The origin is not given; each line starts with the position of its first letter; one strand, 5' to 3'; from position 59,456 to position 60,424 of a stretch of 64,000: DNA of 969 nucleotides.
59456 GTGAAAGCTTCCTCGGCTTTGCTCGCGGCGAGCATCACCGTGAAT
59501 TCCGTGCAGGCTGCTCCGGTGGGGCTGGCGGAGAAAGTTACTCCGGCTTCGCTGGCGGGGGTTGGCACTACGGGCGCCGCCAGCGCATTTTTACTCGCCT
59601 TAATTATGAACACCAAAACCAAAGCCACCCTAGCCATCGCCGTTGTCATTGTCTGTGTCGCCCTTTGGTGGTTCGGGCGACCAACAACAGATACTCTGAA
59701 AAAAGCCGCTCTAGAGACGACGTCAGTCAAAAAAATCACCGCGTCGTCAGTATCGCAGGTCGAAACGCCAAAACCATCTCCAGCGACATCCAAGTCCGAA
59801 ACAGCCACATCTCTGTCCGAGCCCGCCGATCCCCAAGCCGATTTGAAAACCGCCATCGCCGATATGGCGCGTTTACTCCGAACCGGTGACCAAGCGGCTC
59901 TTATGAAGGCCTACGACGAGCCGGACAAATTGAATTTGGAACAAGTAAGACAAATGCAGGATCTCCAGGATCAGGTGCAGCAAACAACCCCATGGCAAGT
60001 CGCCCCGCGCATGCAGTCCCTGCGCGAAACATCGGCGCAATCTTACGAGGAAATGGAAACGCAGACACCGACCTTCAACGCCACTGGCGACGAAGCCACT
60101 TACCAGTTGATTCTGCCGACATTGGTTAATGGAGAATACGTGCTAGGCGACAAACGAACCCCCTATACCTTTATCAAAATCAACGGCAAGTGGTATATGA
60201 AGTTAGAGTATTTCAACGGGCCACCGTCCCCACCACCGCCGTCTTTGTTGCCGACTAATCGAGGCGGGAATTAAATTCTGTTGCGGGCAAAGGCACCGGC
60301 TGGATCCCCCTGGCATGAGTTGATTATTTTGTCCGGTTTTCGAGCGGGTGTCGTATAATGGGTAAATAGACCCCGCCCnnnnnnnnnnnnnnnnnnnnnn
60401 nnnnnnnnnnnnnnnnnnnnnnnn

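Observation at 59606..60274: G3 carries a sensor half of the 'scattered stand-alone' type: evidence for module swapping between fused and unfused genes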

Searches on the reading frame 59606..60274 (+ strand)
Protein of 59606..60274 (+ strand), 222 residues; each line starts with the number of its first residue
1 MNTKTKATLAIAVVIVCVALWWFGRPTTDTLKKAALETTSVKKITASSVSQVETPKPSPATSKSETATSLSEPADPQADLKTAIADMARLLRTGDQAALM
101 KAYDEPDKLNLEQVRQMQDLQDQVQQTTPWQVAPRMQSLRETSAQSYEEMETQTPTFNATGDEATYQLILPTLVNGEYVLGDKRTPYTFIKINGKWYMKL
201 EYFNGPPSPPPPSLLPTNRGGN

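Call 12: find_homologous_proteins(query=window:59606-60274:+, max_evalue=0.001)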
Query window:59606-60274:+ (222 aa): 26 proteins with E <= 0.001 among 382 candidates.
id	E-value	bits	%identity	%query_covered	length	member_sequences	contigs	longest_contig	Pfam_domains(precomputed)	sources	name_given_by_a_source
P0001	3.1e-43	166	46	85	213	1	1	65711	-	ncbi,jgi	-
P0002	9.2e-36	142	44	93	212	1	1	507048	-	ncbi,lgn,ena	-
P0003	3.4e-33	133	43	90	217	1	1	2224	-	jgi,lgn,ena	-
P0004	1.2e-30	125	40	90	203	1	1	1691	-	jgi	jgi:hypothetical protein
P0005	7.9e-30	122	39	86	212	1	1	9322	-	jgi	-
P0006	2.6e-29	120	39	90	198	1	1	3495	-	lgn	-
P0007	5.1e-29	120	40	90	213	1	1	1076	-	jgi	jgi:hypothetical protein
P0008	2.3e-28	117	38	90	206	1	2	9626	-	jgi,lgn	jgi:hypothetical protein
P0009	2.7e-28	117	39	86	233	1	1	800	-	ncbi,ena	-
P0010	1.4e-27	115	40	82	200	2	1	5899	-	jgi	-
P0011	1.9e-27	114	39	90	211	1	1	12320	-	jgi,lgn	-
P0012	3.7e-27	113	38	90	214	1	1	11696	-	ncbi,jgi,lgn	-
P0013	5.6e-27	113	40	90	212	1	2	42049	-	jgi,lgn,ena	-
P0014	9.6e-27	112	39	91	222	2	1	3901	-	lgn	-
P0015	1.5e-26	111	37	90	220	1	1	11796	-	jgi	-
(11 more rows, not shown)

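Call 34: find_related_loci(query=A2, collection=genome_contigs, flank=10000)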
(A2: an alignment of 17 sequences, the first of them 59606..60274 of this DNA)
Query A2 (222 aa) in genome_contigs; peptide patterns used: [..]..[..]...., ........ (x = any residue, [..] = any of these).
568 stretches matched a pattern; 20 encode a relative of the query (tblastn E <= 1e-3); 18 distinct loci.
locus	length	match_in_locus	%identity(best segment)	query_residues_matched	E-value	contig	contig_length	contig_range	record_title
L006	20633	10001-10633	44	1-206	1e-42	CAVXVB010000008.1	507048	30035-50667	MAG: uncultured Verrucomicrobiae bacterium isolate MFD04780.bin.1.113 genome assembly, contig: contig_3001, whole genome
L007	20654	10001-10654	39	1-201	4e-36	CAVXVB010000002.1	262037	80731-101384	MAG: uncultured Verrucomicrobiae bacterium isolate MFD04780.bin.1.113 genome assembly, contig: contig_11431, whole genom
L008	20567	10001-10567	40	17-199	2e-33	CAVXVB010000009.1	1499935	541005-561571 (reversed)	MAG: uncultured Verrucomicrobiae bacterium isolate MFD04780.bin.1.113 genome assembly, contig: contig_3338, whole genome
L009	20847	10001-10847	33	1-201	4e-31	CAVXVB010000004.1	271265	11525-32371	MAG: uncultured Verrucomicrobiae bacterium isolate MFD04780.bin.1.113 genome assembly, contig: contig_21794, whole genom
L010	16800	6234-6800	38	1-197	6e-29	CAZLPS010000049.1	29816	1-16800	MAG TPA_asm: uncultured Opitutales bacterium isolate binchicken_co54_450 genome assembly, contig: NODE_2593_length_29816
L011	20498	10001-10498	41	42-199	1e-27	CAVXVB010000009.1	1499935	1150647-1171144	MAG: uncultured Verrucomicrobiae bacterium isolate MFD04780.bin.1.113 genome assembly, contig: contig_3338, whole genome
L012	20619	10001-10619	44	1-201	6e-27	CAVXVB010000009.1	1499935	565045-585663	MAG: uncultured Verrucomicrobiae bacterium isolate MFD04780.bin.1.113 genome assembly, contig: contig_3338, whole genome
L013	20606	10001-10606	31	1-199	6e-26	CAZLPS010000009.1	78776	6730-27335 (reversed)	MAG TPA_asm: uncultured Opitutales bacterium isolate binchicken_co54_450 genome assembly, contig: NODE_446_length_78776_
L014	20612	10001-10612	32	9-199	6e-25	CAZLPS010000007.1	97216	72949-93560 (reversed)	MAG TPA_asm: uncultured Opitutales bacterium isolate binchicken_co54_450 genome assembly, contig: NODE_286_length_97216_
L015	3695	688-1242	38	19-202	5e-24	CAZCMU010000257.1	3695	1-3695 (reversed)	MAG TPA_asm: uncultured Opitutales bacterium isolate binchicken_co54_497 genome assembly, contig: NODE_50574_length_3695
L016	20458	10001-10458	44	4-199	2e-24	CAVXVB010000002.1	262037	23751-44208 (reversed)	MAG: uncultured Verrucomicrobiae bacterium isolate MFD04780.bin.1.113 genome assembly, contig: contig_11431, whole genom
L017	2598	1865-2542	33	9-222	2e-21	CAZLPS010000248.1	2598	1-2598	MAG TPA_asm: uncultured Opitutales bacterium isolate binchicken_co54_450 genome assembly, contig: NODE_87241_length_2598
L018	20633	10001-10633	38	1-201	3e-27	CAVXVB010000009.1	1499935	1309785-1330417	MAG: uncultured Verrucomicrobiae bacterium isolate MFD04780.bin.1.113 genome assembly, contig: contig_3338, whole genome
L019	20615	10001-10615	30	1-199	1e-19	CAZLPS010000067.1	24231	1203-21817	MAG TPA_asm: uncultured Opitutales bacterium isolate binchicken_co54_450 genome assembly, contig: NODE_3606_length_24231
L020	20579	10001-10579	36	11-199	3e-19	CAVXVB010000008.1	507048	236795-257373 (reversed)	MAG: uncultured Verrucomicrobiae bacterium isolate MFD04780.bin.1.113 genome assembly, contig: contig_3001, whole genome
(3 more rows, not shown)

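Call 36: predict_structure(alignment_id=A1)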
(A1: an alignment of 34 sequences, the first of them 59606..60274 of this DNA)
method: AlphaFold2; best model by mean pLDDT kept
length: 222 residues; sequences in the alignment: 34
mean_pLDDT: 81.0   pTM: 0.61
mean pLDDT of the five models: 81.0, 80.4, 80.4, 80.1, 80.1
residues with pLDDT >= 90: 128; 70-90: 19; 50-70: 60; < 50: 15
segments of 3 or more residues with pLDDT < 50: 213-216
pLDDT, mean of each block of 10 residues (from residue 1): 67 89 68 52 51 60 53 87 98 97 95 95 94 95 98 98 97 96 96 96 54 50 49
secondary structure, 60 per line:
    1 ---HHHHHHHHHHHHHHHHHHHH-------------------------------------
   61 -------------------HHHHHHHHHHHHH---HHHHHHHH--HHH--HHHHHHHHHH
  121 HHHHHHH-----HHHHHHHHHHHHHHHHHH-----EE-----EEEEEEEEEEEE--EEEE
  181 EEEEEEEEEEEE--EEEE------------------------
elements in order: H4-23 H80-92 H96-103 H111-127 H133-150 E163-174 E177-192 E195-198

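Call 40: fold_search(model_id=the predicted structure, library=pdb)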
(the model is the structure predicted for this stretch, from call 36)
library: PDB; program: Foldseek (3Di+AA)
matches with E <= 10: 511; with E <= 0.001: 0
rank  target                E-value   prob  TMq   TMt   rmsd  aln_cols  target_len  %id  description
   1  9vxg_A                3.5e-02  0.57  0.18  0.28  13.6       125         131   14  ROS-Sensing Transcription Factor YchJ Regulates the RssB-RpoS Pathway to Protect Salmonella Against Oxidative Attack b (released 2025-08-06)
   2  4dki_B                7.7e-02  0.51  0.15  0.06  13.0        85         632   12  Structural Insights into the Anti- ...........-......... Staphylococcus aureus (MRSA) Activity of Ceftobiprole (released 2012-08-01)
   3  6q9n_B                9.8e-02  0.54  0.15  0.06  13.0        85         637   12  Crystal structure of PBP2a from MRSA in complex with piperacillin and quinazolinone (released 2019-11-27)
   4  4bl2_A                1.2e-01  0.47  0.15  0.06  13.1        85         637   12  Crystal structure of PBP2a clinical mutant E150K from MRSA (released 2014-05-21)
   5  4bl3_B                1.3e-01  0.63  0.17  0.07  12.0        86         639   12  Crystal structure of PBP2a clinical mutant N146K from MRSA (released 2014-05-21)
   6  4cpk_B                1.3e-01  0.57  0.17  0.07  12.0        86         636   12  Crystal structure of PBP2a double clinical mutant N146K-E150K from MRSA (released 2014-09-10)
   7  5m18_A                1.3e-01  0.51  0.16  0.06  12.9        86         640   12  Crystal structure of PBP2a from MRSA in the presence of Cefepime ligand (released 2017-02-08)
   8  5m19_A                1.4e-01  0.41  0.15  0.06  13.1        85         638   12  Crystal structure of PBP2a from MRSA in the presence of Oxacillin ligand (released 2017-02-08)
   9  4cpk_A                1.7e-01  0.41  0.15  0.06  13.1        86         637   12  Crystal structure of PBP2a double clinical mutant N146K-E150K from MRSA (released 2014-09-10)
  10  3zfz_B                1.7e-01  0.41  0.15  0.06  12.9        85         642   12  Crystal structure of ceftaroline acyl-PBP2a from MRSA with non- covalently bound ceftaroline and muramic acid at allos (released 2013-10-09)
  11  1vqq_A                1.7e-01  0.35  0.15  0.06  12.9        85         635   13  Structure of Penicillin binding protein 2a from methicillin resistant Staphylococcus aureus strain 27r at 1.80 A resol (released 2004-12-28)
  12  4bl2_B                1.9e-01  0.38  0.15  0.06  13.0        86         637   12  Crystal structure of PBP2a clinical mutant E150K from MRSA (released 2014-05-21)
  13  5m1a_A                1.9e-01  0.35  0.15  0.06  13.1        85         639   12  Crystal structure of PBP2a from MRSA in the presence of Ceftazidime ligand (released 2017-02-08)
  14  6h5o_B                2.0e-01  0.57  0.25  0.10   9.9       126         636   10  Crystal structure of PBP2a from MRSA in complex with piperacillin at active site. (released 2019-08-14)
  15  3zg5_A                2.0e-01  0.38  0.15  0.06  13.1        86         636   12  Crystal structure of PBP2a from MRSA in complex with peptidoglycan analogue at allosteric (released 2013-10-09)
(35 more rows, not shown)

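Call 48: find_encoding_contigs(protein=P0004, flank=3000, max_places=2)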
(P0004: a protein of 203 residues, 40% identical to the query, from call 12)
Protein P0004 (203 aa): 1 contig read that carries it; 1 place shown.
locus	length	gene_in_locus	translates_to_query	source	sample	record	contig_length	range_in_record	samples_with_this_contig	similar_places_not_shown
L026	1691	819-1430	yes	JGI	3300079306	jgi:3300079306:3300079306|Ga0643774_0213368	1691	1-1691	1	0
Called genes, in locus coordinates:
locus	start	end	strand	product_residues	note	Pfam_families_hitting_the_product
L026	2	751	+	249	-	?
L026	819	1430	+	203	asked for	-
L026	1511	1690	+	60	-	?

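Call 62: search_protein_representatives(alignment_id=A1)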
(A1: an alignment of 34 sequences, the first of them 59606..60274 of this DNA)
Query: 34 sequences, 202 profile positions. Proteins with E-value up to 0.001 (for the whole library): 891; up to 1e-10: 436; up to 1e-30: 140. The best 150 are listed.
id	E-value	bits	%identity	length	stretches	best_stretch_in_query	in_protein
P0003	8.0e-75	267.8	-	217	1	1-201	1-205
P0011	1.3e-73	263.8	-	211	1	1-199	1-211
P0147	4.5e-72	258.8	-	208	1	1-200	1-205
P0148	9.4e-68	244.7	-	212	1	1-199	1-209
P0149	2.4e-67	243.4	-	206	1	1-199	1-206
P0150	2.8e-67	243.2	-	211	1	1-201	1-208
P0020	2.9e-67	243.1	-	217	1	1-199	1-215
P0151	1.4e-65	237.6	-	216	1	1-200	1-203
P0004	1.3e-64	234.4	-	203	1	1-199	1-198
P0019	6.6e-64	232.2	-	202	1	1-200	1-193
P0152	2.1e-63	230.5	-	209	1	1-200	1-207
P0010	1.1e-62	228.2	-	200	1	1-199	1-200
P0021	3.4e-62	226.6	-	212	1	1-200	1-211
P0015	4.2e-62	226.3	-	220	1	1-201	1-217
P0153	4.3e-62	226.3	-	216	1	1-201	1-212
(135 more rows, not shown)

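Call 73: search_solved_structures(query=A1, max_evalue=10)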
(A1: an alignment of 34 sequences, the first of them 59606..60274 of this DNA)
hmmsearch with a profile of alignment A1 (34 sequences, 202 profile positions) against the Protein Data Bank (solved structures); distinct sequences matched with E-value up to 10: 9.
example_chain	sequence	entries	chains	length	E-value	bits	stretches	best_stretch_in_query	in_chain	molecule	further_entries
8wt4_A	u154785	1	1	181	0.086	16.2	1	163-200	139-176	Uncharacterized protein YoeB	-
2rsx_A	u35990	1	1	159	0.089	16.2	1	163-200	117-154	Uncharacterized protein yoeB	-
8i2e_A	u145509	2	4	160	0.09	16.2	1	163-200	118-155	Uncharacterized protein YoeB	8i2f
8zuk_D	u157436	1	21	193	0.28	14.6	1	7-84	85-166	Tumor necrosis factor receptor superfamily member 13C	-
6s0k_k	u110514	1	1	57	0.82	13.1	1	5-50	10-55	Cytoskeleton protein RodZ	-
9hmf_O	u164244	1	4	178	1.3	12.4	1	6-53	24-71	Flagellar protein FliL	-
6ncl_a7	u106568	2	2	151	1.4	12.3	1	1-27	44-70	P12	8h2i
9njt_A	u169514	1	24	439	1.8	11.9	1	35-111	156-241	Dihydrolipoyllysine-residue succinyltransferase component of 2-oxoglutarate dehydrogenase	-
7kpv_D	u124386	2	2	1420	3.5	11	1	110-142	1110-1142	Mediator of RNA polymerase II transcription subunit 13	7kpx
